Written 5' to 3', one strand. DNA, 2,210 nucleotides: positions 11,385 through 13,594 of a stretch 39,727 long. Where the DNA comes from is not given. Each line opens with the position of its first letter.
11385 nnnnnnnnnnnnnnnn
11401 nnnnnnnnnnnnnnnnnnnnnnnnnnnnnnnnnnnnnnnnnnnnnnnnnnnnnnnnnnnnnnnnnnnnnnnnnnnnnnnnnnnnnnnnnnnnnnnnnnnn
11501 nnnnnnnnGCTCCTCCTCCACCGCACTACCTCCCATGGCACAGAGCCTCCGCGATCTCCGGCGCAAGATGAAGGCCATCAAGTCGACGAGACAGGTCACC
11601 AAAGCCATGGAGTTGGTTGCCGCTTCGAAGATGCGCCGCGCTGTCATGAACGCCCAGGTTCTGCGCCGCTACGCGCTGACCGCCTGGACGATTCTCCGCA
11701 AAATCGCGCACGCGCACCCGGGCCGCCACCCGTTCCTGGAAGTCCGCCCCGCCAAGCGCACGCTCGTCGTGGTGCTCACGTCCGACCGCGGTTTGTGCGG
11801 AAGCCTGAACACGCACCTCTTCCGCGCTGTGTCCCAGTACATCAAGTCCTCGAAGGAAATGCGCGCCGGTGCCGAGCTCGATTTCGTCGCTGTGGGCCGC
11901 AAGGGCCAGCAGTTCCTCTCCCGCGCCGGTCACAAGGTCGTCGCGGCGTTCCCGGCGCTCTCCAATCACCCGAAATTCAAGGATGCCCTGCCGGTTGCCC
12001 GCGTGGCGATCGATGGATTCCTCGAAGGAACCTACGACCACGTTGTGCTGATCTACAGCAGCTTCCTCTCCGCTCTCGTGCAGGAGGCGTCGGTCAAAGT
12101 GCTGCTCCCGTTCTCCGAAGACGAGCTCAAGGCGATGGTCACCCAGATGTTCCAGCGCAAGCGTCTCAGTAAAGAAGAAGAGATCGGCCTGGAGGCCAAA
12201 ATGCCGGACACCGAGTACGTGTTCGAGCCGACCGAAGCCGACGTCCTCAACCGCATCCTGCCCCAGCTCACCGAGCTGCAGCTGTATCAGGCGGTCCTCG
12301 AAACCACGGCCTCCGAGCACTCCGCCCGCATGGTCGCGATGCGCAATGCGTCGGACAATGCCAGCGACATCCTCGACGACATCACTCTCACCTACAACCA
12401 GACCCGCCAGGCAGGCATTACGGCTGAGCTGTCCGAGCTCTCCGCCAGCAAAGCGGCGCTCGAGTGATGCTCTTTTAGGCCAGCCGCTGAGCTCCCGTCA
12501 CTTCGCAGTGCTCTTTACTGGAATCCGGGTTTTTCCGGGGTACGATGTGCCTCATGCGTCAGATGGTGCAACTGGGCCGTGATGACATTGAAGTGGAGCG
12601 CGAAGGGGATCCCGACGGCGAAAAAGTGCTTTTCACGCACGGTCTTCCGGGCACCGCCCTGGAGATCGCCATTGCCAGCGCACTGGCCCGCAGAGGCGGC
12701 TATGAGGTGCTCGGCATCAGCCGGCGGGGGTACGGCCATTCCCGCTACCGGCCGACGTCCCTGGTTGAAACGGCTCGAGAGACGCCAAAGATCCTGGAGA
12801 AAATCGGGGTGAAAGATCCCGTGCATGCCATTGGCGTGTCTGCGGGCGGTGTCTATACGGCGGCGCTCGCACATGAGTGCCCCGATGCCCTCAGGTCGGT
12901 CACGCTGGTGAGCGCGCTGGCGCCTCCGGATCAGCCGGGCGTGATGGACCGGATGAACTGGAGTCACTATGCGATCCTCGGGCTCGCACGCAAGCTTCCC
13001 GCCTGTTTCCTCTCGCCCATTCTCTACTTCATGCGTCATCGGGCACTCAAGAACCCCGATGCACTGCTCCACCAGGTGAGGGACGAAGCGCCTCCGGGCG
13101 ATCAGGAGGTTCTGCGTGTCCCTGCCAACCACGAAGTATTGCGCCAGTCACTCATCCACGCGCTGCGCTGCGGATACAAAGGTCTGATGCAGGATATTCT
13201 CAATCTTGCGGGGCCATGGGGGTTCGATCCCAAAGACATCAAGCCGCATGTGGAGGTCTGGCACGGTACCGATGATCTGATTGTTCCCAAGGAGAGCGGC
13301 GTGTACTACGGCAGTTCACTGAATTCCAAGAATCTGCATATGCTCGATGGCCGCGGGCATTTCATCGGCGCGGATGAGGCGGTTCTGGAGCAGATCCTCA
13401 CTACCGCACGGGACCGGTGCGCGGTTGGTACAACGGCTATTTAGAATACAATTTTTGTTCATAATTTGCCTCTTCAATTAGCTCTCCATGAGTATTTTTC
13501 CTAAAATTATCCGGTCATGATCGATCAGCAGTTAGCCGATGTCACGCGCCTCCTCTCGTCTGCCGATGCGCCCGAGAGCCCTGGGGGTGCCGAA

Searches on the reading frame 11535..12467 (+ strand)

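Call 12: search_protein_families(library=pfam, proteins=[window:11535-12467:+], max_evalue=0.001)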
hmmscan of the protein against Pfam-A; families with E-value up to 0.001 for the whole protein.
window:11535-12467:+ (310 aa): 1 family
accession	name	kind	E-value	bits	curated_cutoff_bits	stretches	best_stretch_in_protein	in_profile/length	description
PF00231.24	ATP-synt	-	2.7e-84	283.7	39.9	1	4-309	1-285/285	ATP synthase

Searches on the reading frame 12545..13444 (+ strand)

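Call 12: search_protein_families(library=pfam, proteins=[window:12545-13444:+], max_evalue=0.001)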
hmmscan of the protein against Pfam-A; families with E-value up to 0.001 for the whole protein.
window:12545-13444:+ (299 aa): 3 families
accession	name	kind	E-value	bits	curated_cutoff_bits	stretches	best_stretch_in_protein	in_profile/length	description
PF00561.26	Abhydrolase_1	-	2.4e-17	63.9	25.8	1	28-137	3-115/245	alpha/beta hydrolase fold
PF12697.13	Abhydrolase_6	-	3.5e-12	47.9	26.3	1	28-274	1-206/217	Alpha/beta hydrolase family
PF12146.15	Hydrolase_4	-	1.2e-07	31.7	27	1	27-272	6-232/239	Serine aminopeptidase, S33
